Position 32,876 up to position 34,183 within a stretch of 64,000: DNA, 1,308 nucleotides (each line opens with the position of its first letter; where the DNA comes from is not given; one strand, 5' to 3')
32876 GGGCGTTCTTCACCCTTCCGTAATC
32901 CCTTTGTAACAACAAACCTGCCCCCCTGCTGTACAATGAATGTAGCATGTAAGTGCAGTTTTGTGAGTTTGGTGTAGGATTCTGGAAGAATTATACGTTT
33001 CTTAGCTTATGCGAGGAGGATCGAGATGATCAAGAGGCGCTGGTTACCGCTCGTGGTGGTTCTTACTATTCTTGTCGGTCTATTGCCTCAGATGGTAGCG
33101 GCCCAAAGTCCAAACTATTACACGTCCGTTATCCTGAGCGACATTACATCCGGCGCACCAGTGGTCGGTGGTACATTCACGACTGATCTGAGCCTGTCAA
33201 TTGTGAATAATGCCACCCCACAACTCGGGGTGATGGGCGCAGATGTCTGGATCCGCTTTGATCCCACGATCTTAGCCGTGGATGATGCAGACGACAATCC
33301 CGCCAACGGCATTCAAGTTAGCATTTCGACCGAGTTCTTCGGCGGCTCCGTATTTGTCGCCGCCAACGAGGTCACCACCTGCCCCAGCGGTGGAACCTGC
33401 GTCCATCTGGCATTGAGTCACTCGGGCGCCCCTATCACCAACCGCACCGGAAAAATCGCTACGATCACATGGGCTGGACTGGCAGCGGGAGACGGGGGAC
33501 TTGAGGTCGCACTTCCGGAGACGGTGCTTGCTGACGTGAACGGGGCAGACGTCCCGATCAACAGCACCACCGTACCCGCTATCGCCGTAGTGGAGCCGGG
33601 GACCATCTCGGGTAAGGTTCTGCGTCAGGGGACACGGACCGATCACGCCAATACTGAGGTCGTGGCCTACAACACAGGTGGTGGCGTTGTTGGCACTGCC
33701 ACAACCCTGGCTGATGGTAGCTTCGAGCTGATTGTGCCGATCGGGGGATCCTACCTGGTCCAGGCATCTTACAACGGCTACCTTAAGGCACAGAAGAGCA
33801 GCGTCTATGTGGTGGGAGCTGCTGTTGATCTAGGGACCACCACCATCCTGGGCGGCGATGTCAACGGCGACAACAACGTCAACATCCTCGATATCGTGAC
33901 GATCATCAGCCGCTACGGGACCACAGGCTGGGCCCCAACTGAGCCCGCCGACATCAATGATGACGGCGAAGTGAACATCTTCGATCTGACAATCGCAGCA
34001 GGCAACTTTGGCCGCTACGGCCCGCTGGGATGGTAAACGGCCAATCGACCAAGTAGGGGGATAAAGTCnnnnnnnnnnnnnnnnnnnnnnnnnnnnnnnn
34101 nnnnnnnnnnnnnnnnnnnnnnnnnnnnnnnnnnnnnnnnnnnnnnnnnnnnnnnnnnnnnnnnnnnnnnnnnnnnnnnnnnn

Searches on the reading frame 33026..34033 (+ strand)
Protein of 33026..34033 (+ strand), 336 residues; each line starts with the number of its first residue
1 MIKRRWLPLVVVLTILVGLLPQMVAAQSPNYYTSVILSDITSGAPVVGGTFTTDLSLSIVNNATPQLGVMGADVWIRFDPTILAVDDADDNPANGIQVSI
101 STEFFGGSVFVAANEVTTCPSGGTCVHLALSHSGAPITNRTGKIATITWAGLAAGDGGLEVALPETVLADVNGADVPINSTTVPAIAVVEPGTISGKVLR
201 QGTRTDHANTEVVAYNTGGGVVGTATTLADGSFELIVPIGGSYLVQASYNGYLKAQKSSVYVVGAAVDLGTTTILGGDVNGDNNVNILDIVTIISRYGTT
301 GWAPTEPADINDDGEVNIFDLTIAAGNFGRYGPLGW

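Call 55: search_protein_families(library=pfam, proteins=[window:33026-34033:+], max_evalue=0.00001)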
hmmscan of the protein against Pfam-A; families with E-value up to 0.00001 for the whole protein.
window:33026-34033:+ (336 aa): 2 families
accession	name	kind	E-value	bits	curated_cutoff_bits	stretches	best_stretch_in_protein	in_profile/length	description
PF00404.24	Dockerin_1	-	2.2e-08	34.6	22.9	1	277-323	2-51/57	Dockerin type I domain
PF13620.12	CarboxypepD_reg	-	2.9e-08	34.4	32.3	1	193-263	1-70/82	Carboxypeptidase regulatory-like domain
